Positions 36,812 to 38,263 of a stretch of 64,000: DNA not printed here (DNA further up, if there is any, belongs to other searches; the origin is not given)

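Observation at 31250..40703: Candidate novel membrane-lipid head-group modification cluster (split MprF-like parts plus ATP-grasp plus PlsC-like acyltransferase)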

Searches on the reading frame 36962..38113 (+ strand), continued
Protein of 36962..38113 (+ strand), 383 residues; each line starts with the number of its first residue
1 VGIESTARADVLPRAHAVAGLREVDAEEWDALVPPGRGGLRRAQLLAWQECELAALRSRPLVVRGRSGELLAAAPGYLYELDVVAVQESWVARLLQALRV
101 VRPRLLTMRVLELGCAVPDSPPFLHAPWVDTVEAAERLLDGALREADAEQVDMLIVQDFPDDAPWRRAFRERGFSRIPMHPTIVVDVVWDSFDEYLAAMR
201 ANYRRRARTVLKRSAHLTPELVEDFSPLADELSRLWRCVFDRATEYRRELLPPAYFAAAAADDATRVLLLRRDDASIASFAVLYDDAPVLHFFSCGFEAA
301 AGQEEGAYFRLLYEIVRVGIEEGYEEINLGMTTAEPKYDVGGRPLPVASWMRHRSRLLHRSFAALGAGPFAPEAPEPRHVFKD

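Call 18: find_related_loci(query=A1, collection=genome_contigs, flank=10000)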
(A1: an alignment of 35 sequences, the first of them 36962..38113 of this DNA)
Query A1 (383 aa) in genome_contigs; peptide patterns used: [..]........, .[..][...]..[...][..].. (x = any residue, [..] = any of these).
151 stretches matched a pattern; 52 encode a relative of the query (tblastn E <= 1e-3); 51 distinct loci.
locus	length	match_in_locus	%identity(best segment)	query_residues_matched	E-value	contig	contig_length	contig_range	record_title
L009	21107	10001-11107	51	18-383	7e-109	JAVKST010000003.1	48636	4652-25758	MAG: Gaiellaceae bacterium isolate PQ2_30S_bin_8 c_000000000051, whole genome shotgun sequence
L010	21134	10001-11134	49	5-382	3e-106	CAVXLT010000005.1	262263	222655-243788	MAG: uncultured Thermoleophilia bacterium isolate MFD02416.bin.2.62 genome assembly, contig: contig_28327, whole genome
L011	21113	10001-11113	47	15-382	9e-97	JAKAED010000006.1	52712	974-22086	MAG: Actinomycetes bacterium isolate WY1.bin120 NODE_917_length_52712_cov_1.499781, whole genome shotgun sequence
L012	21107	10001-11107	48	15-381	4e-87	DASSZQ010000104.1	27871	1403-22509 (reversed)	MAG TPA_asm: Solirubrobacteraceae bacterium isolate SMAG_U713 k141_327490, whole genome shotgun sequence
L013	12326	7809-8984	45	1-383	1e-93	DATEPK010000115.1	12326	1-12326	MAG TPA_asm: Thermoleophilaceae bacterium isolate SMAG_U9019 k141_465626, whole genome shotgun sequence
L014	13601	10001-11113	43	13-382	2e-76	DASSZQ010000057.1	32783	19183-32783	MAG TPA_asm: Solirubrobacteraceae bacterium isolate SMAG_U713 k141_104209, whole genome shotgun sequence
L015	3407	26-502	55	224-382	2e-49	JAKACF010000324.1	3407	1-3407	MAG: Actinomycetes bacterium isolate WH2.bin86 NODE_53951_length_3407_cov_1.079878, whole genome shotgun sequence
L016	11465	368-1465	25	21-383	7e-25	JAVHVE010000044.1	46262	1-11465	MAG: Acidobacteriota bacterium isolate BP_21 scaffold_1274207, whole genome shotgun sequence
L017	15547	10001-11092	31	21-381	8e-25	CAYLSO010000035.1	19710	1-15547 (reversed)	MAG TPA_asm: uncultured bacterium isolate binchicken_co255_229 genome assembly, contig: k141_3246760, whole genome shotg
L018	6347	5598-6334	47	14-258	6e-40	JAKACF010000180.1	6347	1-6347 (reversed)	MAG: Actinomycetes bacterium isolate WH2.bin86 NODE_23340_length_6347_cov_1.462862, whole genome shotgun sequence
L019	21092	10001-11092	30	23-383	3e-23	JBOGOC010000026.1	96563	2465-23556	MAG: Candidatus Polarisedimenticolia bacterium isolate M3-S_metawrap_bin.237 k127_1425396, whole genome shotgun sequence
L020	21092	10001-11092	29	23-383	6e-23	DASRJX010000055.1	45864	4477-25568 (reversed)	MAG TPA_asm: Candidatus Cryosericum sp. isolate SMAG_U10147 k141_3996785, whole genome shotgun sequence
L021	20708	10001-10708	28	149-375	3e-22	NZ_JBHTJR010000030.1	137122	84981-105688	Tenacibaculum geojense strain CCUG 60527 GCM70027492_28, whole genome shotgun sequence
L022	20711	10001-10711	25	151-383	9e-20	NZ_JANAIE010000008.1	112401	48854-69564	Profundicola chukchiensis strain KMM 9724 NODE_8_length_112401_cov_180.312713, whole genome shotgun sequence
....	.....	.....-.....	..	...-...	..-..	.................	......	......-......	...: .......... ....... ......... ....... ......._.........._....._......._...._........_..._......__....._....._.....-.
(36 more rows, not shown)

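Call 19: search_solved_structures(query=A1, max_evalue=1)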
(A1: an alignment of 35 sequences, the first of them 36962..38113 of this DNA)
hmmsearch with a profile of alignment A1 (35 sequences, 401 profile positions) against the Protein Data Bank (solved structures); distinct sequences matched with E-value up to 1: 1.
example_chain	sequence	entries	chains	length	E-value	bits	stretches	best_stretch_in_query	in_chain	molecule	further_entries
2qmu_B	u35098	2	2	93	0.38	12.9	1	96-163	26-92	Translation initiation factor 2 alpha subunit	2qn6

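Call 22: search_protein_families(library=pfam, proteins=[L009:3828-5279:-, L009:11100-13010:-, L010:11156-12367:-, L010:12376-13137:-, L010:3207-4499:-, L010:4492-5202:-, L014:7982-8773:-, L012:8266-9870:+, L012:14879-16045:-, L012:16093-16938:+], max_evalue=0.001)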
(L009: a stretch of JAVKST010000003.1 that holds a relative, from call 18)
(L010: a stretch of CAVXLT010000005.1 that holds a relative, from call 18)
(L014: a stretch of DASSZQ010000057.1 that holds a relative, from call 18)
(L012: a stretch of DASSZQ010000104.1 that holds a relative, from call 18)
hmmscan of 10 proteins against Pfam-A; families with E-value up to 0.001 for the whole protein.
L009:3828-5279:- (483 aa): 1 family
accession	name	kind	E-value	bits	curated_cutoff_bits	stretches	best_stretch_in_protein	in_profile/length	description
PF00496.27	SBP_bac_5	-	1.1e-63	216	32.4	1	22-403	3-367/368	Bacterial extracellular solute-binding proteins, family 5 Middle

L009:11100-13010:- (636 aa): 3 families
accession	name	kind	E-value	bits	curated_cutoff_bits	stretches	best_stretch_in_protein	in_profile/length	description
PF00501.34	AMP-binding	-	3e-41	142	29.9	1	108-453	19-378/384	AMP-binding enzyme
PF16177.11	ACAS_N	-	6.8e-12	45.5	27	1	32-86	1-53/55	Acetyl-coenzyme A synthetase N-terminus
PF13193.12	AMP-binding_C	-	4.7e-08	34.3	24.5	1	522-593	7-76/76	AMP-binding enzyme C-terminal domain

L010:11156-12367:- (403 aa): 0 families

L010:12376-13137:- (253 aa): 2 families
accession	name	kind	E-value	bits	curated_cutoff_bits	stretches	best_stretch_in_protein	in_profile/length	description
PF06831.19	H2TH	-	6.2e-12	45.8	34.7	1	117-204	1-86/93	Formamidopyrimidine-DNA glycosylase H2TH domain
PF01149.29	Fapy_DNA_glyco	-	3.1e-10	41.1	25.5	1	1-79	1-87/117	Formamidopyrimidine-DNA glycosylase N-terminal domain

L010:3207-4499:- (430 aa): 2 families
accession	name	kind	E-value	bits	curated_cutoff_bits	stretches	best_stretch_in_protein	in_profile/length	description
PF00091.31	Tubulin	-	2.8e-49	168.4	33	1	100-259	2-189/190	Tubulin/FtsZ family, GTPase domain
PF12327.13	FtsZ_C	-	5.2e-34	116.9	27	1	308-401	1-94/95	FtsZ family, C-terminal domain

L010:4492-5202:- (236 aa): 5 families
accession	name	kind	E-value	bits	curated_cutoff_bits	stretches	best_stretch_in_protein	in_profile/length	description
PF13614.12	AAA_31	-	3.5e-46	157.8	27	1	1-155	20-177/177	AAA domain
PF01656.29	CbiA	-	1.5e-18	67.4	25.4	1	2-205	18-124/125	CobQ/CobB/MinD/ParA nucleotide binding domain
PF10609.15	ParA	-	2.3e-06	27.7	27.1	1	1-225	22-244/246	NUBPL iron-transfer P-loop NTPase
PF00142.24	Fer4_NifH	-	3.4e-05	23.9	25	1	2-230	19-248/271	4Fe-4S iron sulfur cluster binding proteins, NifH/frxC family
PF09140.17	MipZ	-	0.00015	21.6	20.7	1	34-141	38-145/262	ATPase MipZ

L014:7982-8773:- (263 aa): 1 family
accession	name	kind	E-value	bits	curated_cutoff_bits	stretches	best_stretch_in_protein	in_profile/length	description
PF01145.31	Band_7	-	3.6e-21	76.4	23.6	1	34-204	3-168/176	SPFH domain / Band 7 family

L012:8266-9870:+ (534 aa): 2 families
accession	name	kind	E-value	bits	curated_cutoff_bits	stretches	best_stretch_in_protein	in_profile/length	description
PF00821.23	PEPCK_GTP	-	7.3e-169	561.6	23.8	1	168-529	1-357/357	Phosphoenolpyruvate carboxykinase C-terminal P-loop domain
PF17297.7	PEPCK_N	-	4e-81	272.2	23.8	1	2-164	58-218/218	Phosphoenolpyruvate carboxykinase N-terminal domain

L012:14879-16045:- (388 aa): 1 family
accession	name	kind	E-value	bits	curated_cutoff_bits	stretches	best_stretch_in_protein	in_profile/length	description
PF04389.22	Peptidase_M28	-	6.8e-18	65.5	21.3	1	213-374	27-184/193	Peptidase family M28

L012:16093-16938:+ (281 aa): 0 families

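Call 42: predict_structure(alignment_id=A1)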
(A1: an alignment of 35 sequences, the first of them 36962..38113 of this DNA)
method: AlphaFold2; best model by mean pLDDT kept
length: 383 residues; sequences in the alignment: 35
mean_pLDDT: 91.6   pTM: 0.89
mean pLDDT of the five models: 91.6, 91.4, 90.6, 90.5, 89.6
residues with pLDDT >= 90: 305; 70-90: 53; 50-70: 16; < 50: 9
segments of 3 or more residues with pLDDT < 50: 1-9
pLDDT, mean of each block of 10 residues (from residue 1): 45 95 97 95 96 95 96 97 69 69 80 92 96 97 98 94 90 94 96 98 97 98 98 96 81 98 97 97 97 94 94 98 97 88 94 94 88 86 92
secondary structure, 60 per line:
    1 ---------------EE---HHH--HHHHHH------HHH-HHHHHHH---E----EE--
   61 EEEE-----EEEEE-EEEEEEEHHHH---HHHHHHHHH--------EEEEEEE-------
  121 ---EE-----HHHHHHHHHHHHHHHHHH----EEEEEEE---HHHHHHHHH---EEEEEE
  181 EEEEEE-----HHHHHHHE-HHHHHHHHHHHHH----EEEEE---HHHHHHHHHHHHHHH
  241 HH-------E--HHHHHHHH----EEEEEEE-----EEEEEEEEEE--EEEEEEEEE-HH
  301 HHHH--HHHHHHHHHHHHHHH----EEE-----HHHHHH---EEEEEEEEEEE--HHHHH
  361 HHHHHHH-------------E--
elements in order: H26-31 H42-48 E61-64 E70-74 E76-82 H83-86 H90-98 E107-113 H131-148 E153-159 H163-171 E175-186 H192-198 H201-213 E218-222 H226-242 H253-260 E265-271 E277-286 E289-297 H299-304 H307-321 E326-328 H334-339 E343-353 H356-367

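Call 46: fold_search(model_id=the predicted structure, library=pdb)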
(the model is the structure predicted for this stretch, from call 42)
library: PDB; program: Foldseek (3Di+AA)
matches with E <= 10: 741; with E <= 0.001: 167
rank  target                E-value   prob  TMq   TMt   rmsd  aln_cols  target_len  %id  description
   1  9wqx                  3.7e-13  1.00  0.53  0.67   5.7       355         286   17  aminoacyl-tRNA-dependent peptide synthase, Sbb17, complexed with streptothrisamine (released 2026-04-01)
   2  9wqw                  5.9e-13  1.00  0.53  0.67   5.5       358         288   15  aminoacyl-tRNA-dependent peptide synthase, Sbb17 (released 2026-04-01)
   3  7z6a_A                6.7e-13  1.00  0.58  0.66   4.9       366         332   11  CRYSTAL STRUCTURE OF WEISSELLA VIRIDESCENS FEMXVV NON-RIBOSOMAL AMINO ACID TRANSFERASE IN COMPLEX WITH A PEPTIDYL-XNA  (released 2022-10-26)
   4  4ii9_A                2.5e-12  1.00  0.58  0.65   5.2       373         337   12  Crystal structure of Weissella viridescens FemXVv non-ribosomal amino acid transferase in complex with a peptidyl-RNA  (released 2013-07-03)
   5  7z5y_A                2.9e-12  1.00  0.57  0.64   5.2       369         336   13  CRYSTAL STRUCTURE OF WEISSELLA VIRIDESCENS FEMXVV NON-RIBOSOMAL AMINO ACID TRANSFERASE IN COMPLEX WITH A PEPTIDYL-XNA  (released 2022-10-26)
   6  1xe4                  5.0e-12  1.00  0.56  0.63   5.4       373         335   12  Crystal Structure of Weissella viridescens FemX (K36M) Mutant (released 2005-05-31)
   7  9wqy                  5.9e-12  1.00  0.55  0.71   4.8       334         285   15  aminoacyl-tRNA-dependent peptide synthase, Sba18, complexed with streptothrisamine (released 2026-04-01)
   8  1ne9                  6.7e-12  1.00  0.57  0.64   5.3       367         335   12  Crystal Structure of Weissella viridescens FemX at 1.7 Ang Resolution (released 2004-02-10)
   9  6snr                  1.9e-11  1.00  0.55  0.53   6.3       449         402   14  Crystal structure of FemX (released 2020-09-09)
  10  1xf8                  2.2e-11  1.00  0.58  0.65   4.9       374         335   11  Crystal Structure of Weissella viridescens FemX (Y254F) Mutant (released 2005-05-31)
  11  6wqb                  1.2e-10  1.00  0.38  0.48   9.6       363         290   11  Crystal structure of VipF from Legionella hackeliae in complex with acetyl-CoA (released 2021-11-10)
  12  5vrv_B                1.2e-10  1.00  0.54  0.64   5.6       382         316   16  2.05 Angstrom Resolution Crystal Structure of C-terminal Domain (DUF2156) of Putative Lysylphosphatidylglycerol Synthe (released 2017-05-24)
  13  5vrv_F                1.2e-10  1.00  0.53  0.62   5.6       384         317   16  2.05 Angstrom Resolution Crystal Structure of C-terminal Domain (DUF2156) of Putative Lysylphosphatidylglycerol Synthe (released 2017-05-24)
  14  6wqc                  1.4e-10  1.00  0.39  0.49   9.8       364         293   12  Crystal structure of VipF from Legionella hackeliae in complex with CoA (released 2021-11-10)
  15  1lrz                  1.9e-10  1.00  0.51  0.50   7.8       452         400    8  x-ray crystal structure of staphylococcus aureus femA (released 2002-09-04)
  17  5vrv_E                2.2e-10  1.00  0.54  0.64   5.4       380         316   15  2.05 Angstrom Resolution Crystal Structure of C-terminal Domain (DUF2156) of Putative Lysylphosphatidylglycerol Synthe (released 2017-05-24)
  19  5vrv_C                4.6e-10  1.00  0.55  0.65   5.9       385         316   16  2.05 Angstrom Resolution Crystal Structure of C-terminal Domain (DUF2156) of Putative Lysylphosphatidylglycerol Synthe (released 2017-05-24)
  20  5vrv_D                7.1e-10  1.00  0.54  0.65   5.4       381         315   15  2.05 Angstrom Resolution Crystal Structure of C-terminal Domain (DUF2156) of Putative Lysylphosphatidylglycerol Synthe (released 2017-05-24)
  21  5vrv_A                8.5e-10  1.00  0.55  0.65   5.8       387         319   15  2.05 Angstrom Resolution Crystal Structure of C-terminal Domain (DUF2156) of Putative Lysylphosphatidylglycerol Synthe (released 2017-05-24)
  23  9goe_A                1.3e-09  1.00  0.52  0.27   6.2       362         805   12  Cryo-EM structure of the multiple peptide resistance factor (MprF) from Pseudomonas aeruginosa bound to a synthetic na (released 2025-03-12)
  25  4v34                  2.2e-09  1.00  0.51  0.59   6.8       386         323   13  The Structure of A-PGS from Pseudomonas aeruginosa (SeMet derivative) (released 2015-08-19)
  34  7duw_A                1.8e-08  1.00  0.52  0.26   6.5       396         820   13  Cryo-EM structure of the multiple peptide resistance factor (MprF) loaded with two lysyl-phosphatidylglycerol molecule (released 2021-04-21)
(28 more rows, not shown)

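Call 70: search_protein_representatives(alignment_id=A1)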
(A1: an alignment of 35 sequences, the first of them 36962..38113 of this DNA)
Query: 35 sequences, 401 profile positions. Proteins with E-value up to 0.001 (for the whole library): 4962; up to 1e-10: 2913; up to 1e-30: 615. The best 150 are listed.
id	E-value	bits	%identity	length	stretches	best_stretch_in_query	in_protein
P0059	2.8e-180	616.0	-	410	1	10-401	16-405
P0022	9.8e-155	531.9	-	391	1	5-392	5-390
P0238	3.2e-153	526.9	-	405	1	13-400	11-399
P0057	1.1e-143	495.5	-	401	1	19-389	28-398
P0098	3.1e-140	484.1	-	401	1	18-389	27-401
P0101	1.8e-127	442.1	-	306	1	9-304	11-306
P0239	1.2e-118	413.0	-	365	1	24-391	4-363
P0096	1.9e-117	409.1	-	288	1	101-389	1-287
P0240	7.5e-109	380.8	-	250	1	160-401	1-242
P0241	1.7e-91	323.6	-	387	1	14-392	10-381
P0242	8.7e-90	318.0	-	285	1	8-285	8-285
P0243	4.6e-87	309.0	-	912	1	30-395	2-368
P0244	6.0e-85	302.0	-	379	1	20-390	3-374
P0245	1.4e-83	297.5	-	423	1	32-393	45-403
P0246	9.5e-78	278.3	-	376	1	19-389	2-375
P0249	2.4e-74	267.1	-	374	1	19-391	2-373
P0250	3.8e-73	263.2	-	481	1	20-392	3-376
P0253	2.2e-72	260.6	-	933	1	13-392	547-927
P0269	5.1e-65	236.4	-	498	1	13-391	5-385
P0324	3.8e-53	197.3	-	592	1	15-391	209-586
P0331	1.0e-51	192.6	-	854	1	11-390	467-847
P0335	2.6e-51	191.3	-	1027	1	18-390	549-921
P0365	8.5e-49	183.0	-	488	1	19-390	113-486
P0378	5.8e-47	177.0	-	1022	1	31-390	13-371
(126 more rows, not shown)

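Call 71: search_protein_families(library=pfam, proteins=[P0243, P0253, P0331, P0335, P0378, P0324, P0365, P0250, P0269], max_evalue=0.001)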
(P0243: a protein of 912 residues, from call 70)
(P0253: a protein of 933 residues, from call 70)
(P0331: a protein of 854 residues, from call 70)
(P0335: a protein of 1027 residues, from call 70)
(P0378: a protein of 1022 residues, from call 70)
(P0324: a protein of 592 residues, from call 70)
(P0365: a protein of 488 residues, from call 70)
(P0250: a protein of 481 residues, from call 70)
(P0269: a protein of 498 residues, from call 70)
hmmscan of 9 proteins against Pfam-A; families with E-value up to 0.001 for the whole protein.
P0243 (912 aa): 7 families
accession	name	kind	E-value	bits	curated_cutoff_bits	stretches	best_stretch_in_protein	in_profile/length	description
PF02518.31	HATPase_c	-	3.4e-28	98.8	26.4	1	792-898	2-110/111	Histidine kinase-, DNA gyrase B-, and HSP90-like ATPase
PF04339.18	FemAB_like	-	6.3e-16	58.9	27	1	2-328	6-329/369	Peptidogalycan biosysnthesis/recognition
PF13480.13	Acetyltransf_6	-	1.3e-13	51.7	22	1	179-311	2-136/143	Acetyltransferase (GNAT) domain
PF00512.31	HisKA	-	9.5e-12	45.2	26.9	1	689-747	5-62/66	His Kinase A (phospho-acceptor) domain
PF13581.12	HATPase_c_2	-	6.8e-05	23.3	27.4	1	794-874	30-111/127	Histidine kinase-like ATPase domain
PF09924.15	LPG_synthase_C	-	0.0001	21.9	27.5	1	181-315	116-249/298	Phosphatidylglycerol lysyltransferase, C-terminal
PF14501.12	HATPase_c_5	-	0.00086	19.6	22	0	796-884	6-91/102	GHKL domain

P0253 (933 aa): 8 families
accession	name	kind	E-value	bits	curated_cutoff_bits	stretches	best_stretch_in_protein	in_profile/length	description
PF00155.27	Aminotran_1_2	-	1.1e-61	209.5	19.7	1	189-531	2-361/361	Aminotransferase class I and II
PF04339.18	FemAB_like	-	3.1e-18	66.5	27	1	559-872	1-312/369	Peptidogalycan biosysnthesis/recognition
PF07238.19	PilZ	-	5.6e-10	39.9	22.5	1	6-120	1-101/102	PilZ domain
PF01053.26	Cys_Met_Meta_PP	-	1.5e-08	34.1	27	1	236-393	55-202/381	Cys/Met metabolism PLP-dependent enzyme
PF01212.27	Beta_elim_lyase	-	3.3e-07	30.4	27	1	235-408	34-219/288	Beta-eliminating lyase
PF00266.25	Aminotran_5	-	9.9e-05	21.9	21.5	1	207-360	15-180/371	Aminotransferase class-V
PF00464.25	SHMT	-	0.00029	20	27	1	297-404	148-248/399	Serine hydroxymethyltransferase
PF13480.13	Acetyltransf_6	-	0.00052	20.6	22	0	741-872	2-135/143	Acetyltransferase (GNAT) domain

P0331 (854 aa): 4 families
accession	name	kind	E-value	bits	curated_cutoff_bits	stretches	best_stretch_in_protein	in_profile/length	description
PF00155.27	Aminotran_1_2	-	1.3e-51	176.3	19.7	1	112-451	4-360/361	Aminotransferase class I and II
PF13480.13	Acetyltransf_6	-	1.8e-09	38.3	22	1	665-798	3-139/143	Acetyltransferase (GNAT) domain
PF04339.18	FemAB_like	-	4.8e-08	33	27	1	651-753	169-273/369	Peptidogalycan biosysnthesis/recognition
PF01053.26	Cys_Met_Meta_PP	-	0.00036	19.7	27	1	156-283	54-181/381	Cys/Met metabolism PLP-dependent enzyme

P0335 (1027 aa): 6 families
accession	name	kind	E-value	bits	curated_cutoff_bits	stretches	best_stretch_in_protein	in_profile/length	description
PF00155.27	Aminotran_1_2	-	9.9e-52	176.7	19.7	1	182-524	2-361/361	Aminotransferase class I and II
PF04339.18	FemAB_like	-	4.8e-14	52.7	27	1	557-869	2-313/369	Peptidogalycan biosysnthesis/recognition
PF01212.27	Beta_elim_lyase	-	1.3e-07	31.7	27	1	229-400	35-218/288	Beta-eliminating lyase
PF00266.25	Aminotran_5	-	2.7e-06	27.1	21.5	1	218-353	35-180/371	Aminotransferase class-V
PF01053.26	Cys_Met_Meta_PP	-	1.1e-05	24.6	27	1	228-351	54-176/381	Cys/Met metabolism PLP-dependent enzyme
PF13480.13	Acetyltransf_6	-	0.00015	22.4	22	1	770-873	39-140/143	Acetyltransferase (GNAT) domain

P0378 (1022 aa): 8 families
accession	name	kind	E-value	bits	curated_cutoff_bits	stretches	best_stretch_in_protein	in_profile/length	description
PF00155.27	Aminotran_1_2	-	2.1e-65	221.8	19.7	1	438-776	2-359/361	Aminotransferase class I and II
PF07238.19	PilZ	-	1.3e-13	51.6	22.5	1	910-1005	3-101/102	PilZ domain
PF01212.27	Beta_elim_lyase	-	2.8e-10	40.4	27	1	486-714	36-275/288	Beta-eliminating lyase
PF04339.18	FemAB_like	-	1.2e-09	38.2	27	1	159-359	153-351/369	Peptidogalycan biosysnthesis/recognition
PF13480.13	Acetyltransf_6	-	3.9e-09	37.2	22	1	190-325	8-142/143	Acetyltransferase (GNAT) domain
PF01053.26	Cys_Met_Meta_PP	-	9.1e-07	28.2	27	1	486-610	56-181/381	Cys/Met metabolism PLP-dependent enzyme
PF00266.25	Aminotran_5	-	2.6e-06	27.1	21.5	1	504-608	69-181/371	Aminotransferase class-V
PF01041.23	DegT_DnrJ_EryC1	-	7.3e-05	22.6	19.8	1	486-609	28-152/360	DegT/DnrJ/EryC1/StrS aminotransferase family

P0324 (592 aa): 3 families
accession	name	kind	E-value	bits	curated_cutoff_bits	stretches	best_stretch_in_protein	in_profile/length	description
PF00155.27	Aminotran_1_2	-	7.2e-26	91.7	19.7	1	2-191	173-361/361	Aminotransferase class I and II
PF13480.13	Acetyltransf_6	-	5.2e-11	43.3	22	1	403-536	3-139/143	Acetyltransferase (GNAT) domain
PF04339.18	FemAB_like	-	2.5e-10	40.5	27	1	389-492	169-274/369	Peptidogalycan biosysnthesis/recognition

P0365 (488 aa): 1 family
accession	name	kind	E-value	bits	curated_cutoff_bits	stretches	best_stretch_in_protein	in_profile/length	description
PF13480.13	Acetyltransf_6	-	4.8e-08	33.7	22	1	303-440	4-142/143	Acetyltransferase (GNAT) domain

P0250 (481 aa): 3 families
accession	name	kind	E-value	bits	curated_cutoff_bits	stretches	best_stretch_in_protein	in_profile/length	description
PF04339.18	FemAB_like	-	4.3e-21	75.9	27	1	8-321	1-312/369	Peptidogalycan biosysnthesis/recognition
PF07963.17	N_methyl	-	5.2e-07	29.4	21.2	1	375-399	3-27/27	Prokaryotic N-terminal methylation motif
PF13480.13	Acetyltransf_6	-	2.6e-06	28.1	22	1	190-323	2-137/143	Acetyltransferase (GNAT) domain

P0269 (498 aa): 2 families
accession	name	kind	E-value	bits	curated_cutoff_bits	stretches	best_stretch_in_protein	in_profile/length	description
PF07238.19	PilZ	-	4.6e-12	46.6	22.5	1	383-481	1-100/102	PilZ domain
PF04339.18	FemAB_like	-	6.8e-12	45.7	27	1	18-332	2-313/369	Peptidogalycan biosysnthesis/recognition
